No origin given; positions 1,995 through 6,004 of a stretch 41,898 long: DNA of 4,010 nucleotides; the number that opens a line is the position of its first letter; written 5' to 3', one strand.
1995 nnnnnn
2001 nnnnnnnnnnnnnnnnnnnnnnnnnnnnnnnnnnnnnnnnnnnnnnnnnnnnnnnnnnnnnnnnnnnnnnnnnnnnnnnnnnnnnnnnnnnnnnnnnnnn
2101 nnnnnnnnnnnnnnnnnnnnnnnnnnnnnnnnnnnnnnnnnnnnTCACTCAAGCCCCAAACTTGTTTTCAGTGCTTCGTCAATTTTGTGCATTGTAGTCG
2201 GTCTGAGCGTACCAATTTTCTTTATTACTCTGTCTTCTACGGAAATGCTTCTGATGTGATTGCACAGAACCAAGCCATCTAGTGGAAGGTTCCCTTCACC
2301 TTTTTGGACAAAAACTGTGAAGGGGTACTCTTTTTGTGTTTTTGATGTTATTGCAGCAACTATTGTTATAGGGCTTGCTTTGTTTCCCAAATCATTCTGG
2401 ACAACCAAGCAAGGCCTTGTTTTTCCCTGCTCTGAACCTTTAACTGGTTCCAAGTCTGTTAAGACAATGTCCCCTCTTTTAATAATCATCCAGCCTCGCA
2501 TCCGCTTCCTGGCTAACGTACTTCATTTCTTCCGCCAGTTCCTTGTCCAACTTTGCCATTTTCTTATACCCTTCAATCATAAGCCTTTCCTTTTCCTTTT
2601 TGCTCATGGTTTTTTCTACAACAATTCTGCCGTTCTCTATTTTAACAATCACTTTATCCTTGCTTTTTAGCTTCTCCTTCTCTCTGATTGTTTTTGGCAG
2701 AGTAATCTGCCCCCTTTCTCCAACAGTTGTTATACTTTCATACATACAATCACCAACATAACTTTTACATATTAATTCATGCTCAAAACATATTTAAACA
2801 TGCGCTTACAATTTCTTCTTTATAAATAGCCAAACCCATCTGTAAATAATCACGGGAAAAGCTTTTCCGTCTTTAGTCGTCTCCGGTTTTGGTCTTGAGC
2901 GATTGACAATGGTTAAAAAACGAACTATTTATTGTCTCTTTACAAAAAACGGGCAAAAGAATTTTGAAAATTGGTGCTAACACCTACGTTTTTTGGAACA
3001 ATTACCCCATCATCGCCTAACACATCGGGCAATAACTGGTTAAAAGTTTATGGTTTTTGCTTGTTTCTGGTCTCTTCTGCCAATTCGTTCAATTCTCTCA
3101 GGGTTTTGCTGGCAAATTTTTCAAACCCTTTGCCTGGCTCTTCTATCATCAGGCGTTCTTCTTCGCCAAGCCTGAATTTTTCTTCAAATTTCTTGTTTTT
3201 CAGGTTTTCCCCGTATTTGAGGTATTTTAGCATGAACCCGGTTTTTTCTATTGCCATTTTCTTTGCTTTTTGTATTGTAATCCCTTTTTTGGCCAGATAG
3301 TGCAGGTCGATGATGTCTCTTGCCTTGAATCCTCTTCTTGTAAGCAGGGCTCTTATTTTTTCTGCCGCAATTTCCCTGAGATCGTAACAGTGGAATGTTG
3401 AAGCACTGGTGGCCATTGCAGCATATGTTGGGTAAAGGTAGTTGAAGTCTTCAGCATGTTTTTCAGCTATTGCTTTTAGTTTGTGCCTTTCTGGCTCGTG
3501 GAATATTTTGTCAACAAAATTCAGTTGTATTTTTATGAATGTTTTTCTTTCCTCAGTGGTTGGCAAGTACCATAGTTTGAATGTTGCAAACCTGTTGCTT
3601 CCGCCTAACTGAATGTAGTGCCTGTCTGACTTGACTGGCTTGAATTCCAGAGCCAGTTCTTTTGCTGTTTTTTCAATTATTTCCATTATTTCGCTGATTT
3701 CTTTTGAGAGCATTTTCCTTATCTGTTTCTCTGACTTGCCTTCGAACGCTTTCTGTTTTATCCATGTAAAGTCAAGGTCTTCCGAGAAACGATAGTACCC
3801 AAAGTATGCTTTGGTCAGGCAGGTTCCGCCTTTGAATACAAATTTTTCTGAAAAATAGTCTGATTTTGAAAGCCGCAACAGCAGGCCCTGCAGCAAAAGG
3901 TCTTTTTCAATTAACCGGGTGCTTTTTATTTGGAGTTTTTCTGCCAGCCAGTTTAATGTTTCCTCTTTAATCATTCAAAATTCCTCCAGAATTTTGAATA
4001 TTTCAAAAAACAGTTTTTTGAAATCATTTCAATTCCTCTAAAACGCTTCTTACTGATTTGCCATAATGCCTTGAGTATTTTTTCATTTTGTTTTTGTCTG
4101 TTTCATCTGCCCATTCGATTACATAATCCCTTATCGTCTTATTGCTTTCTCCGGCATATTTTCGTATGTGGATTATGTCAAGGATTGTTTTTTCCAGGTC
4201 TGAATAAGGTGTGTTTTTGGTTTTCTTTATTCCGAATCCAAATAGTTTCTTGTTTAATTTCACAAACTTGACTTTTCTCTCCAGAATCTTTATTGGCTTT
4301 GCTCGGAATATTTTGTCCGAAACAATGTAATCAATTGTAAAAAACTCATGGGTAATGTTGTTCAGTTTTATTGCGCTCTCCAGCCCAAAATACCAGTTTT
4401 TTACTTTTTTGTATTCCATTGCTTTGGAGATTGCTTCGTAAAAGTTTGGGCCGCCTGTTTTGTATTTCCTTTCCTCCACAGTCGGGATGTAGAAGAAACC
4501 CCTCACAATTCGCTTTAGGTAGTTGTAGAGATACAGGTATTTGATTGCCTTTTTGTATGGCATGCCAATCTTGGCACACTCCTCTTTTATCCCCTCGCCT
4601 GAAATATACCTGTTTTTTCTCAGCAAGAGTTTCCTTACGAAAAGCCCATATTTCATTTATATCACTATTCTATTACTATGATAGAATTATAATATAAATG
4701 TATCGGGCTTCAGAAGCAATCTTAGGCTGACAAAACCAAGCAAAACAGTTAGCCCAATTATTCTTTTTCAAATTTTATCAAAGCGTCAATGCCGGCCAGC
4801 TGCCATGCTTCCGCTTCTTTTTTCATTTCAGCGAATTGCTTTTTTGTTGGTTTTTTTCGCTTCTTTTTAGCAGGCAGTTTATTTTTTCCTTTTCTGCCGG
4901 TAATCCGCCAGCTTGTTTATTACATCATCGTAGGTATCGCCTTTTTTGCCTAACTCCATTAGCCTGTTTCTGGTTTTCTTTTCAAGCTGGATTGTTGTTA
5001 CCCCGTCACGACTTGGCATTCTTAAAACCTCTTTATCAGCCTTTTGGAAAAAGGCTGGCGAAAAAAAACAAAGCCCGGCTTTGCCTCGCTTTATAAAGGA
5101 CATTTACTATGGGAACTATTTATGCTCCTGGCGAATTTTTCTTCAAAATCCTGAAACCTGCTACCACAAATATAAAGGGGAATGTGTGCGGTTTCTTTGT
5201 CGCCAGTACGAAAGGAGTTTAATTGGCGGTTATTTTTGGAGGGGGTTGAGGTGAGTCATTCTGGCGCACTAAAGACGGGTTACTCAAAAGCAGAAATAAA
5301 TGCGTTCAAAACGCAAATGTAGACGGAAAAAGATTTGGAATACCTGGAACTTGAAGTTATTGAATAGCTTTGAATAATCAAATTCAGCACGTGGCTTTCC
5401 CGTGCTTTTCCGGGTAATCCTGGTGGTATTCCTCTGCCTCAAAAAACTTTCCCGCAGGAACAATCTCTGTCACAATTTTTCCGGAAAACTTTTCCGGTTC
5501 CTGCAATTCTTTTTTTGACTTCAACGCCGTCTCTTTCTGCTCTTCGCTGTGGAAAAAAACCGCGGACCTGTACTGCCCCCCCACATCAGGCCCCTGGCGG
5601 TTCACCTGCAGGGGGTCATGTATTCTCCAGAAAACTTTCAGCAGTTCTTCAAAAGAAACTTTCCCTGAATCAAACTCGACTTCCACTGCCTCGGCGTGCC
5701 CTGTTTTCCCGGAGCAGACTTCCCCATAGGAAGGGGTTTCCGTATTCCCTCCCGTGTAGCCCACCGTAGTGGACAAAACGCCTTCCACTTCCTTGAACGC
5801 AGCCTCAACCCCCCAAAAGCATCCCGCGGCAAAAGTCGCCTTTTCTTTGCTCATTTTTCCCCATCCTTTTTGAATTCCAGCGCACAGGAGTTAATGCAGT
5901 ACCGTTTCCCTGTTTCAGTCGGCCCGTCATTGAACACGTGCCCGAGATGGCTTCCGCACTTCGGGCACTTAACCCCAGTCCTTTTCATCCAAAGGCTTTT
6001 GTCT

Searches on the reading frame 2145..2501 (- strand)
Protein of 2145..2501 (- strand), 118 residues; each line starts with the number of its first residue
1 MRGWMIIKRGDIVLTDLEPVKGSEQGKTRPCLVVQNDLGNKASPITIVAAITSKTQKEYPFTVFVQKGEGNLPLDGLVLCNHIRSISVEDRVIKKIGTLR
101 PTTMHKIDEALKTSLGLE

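Call 49: search_protein_families(library=pfam, proteins=[window:2145-2501:-], max_evalue=0.001)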
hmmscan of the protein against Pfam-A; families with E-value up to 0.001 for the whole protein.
window:2145-2501:- (118 aa): 1 family
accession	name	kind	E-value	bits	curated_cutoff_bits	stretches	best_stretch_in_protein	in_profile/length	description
PF02452.23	PemK_toxin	-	3.2e-33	114.6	23.1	1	8-114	1-108/109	PemK-like, MazF-like toxin of type II toxin-antitoxin system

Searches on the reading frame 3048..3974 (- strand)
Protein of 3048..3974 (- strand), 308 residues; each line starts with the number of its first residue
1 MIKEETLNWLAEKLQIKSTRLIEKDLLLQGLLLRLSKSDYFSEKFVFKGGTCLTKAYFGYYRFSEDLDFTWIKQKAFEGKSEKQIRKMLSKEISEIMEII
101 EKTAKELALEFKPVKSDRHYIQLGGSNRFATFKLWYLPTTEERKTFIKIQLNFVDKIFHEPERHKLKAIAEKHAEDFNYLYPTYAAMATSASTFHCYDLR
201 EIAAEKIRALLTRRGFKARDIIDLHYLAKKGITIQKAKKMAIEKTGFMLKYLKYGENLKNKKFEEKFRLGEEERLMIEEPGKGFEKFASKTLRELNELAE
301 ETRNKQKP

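Call 47: search_protein_families(library=pfam, proteins=[window:3048-3974:-], max_evalue=0.001)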
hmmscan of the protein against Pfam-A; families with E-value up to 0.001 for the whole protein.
window:3048-3974:- (308 aa): 1 family
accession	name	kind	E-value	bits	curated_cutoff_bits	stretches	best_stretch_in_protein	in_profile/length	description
PF08843.17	AbiEii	-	7.6e-31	108.3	22.5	1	34-296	5-228/238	Nucleotidyl transferase AbiEii toxin, Type IV TA system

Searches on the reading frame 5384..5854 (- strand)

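Call 49: search_protein_families(library=pfam, proteins=[window:5384-5854:-], max_evalue=0.001)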
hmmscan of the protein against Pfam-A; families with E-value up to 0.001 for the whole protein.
window:5384-5854:- (156 aa): 1 family
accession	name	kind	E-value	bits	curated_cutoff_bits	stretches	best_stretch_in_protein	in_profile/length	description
PF01625.27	PMSR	-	8.2e-66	221.4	23.7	1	5-156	1-152/153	Peptide methionine sulfoxide reductase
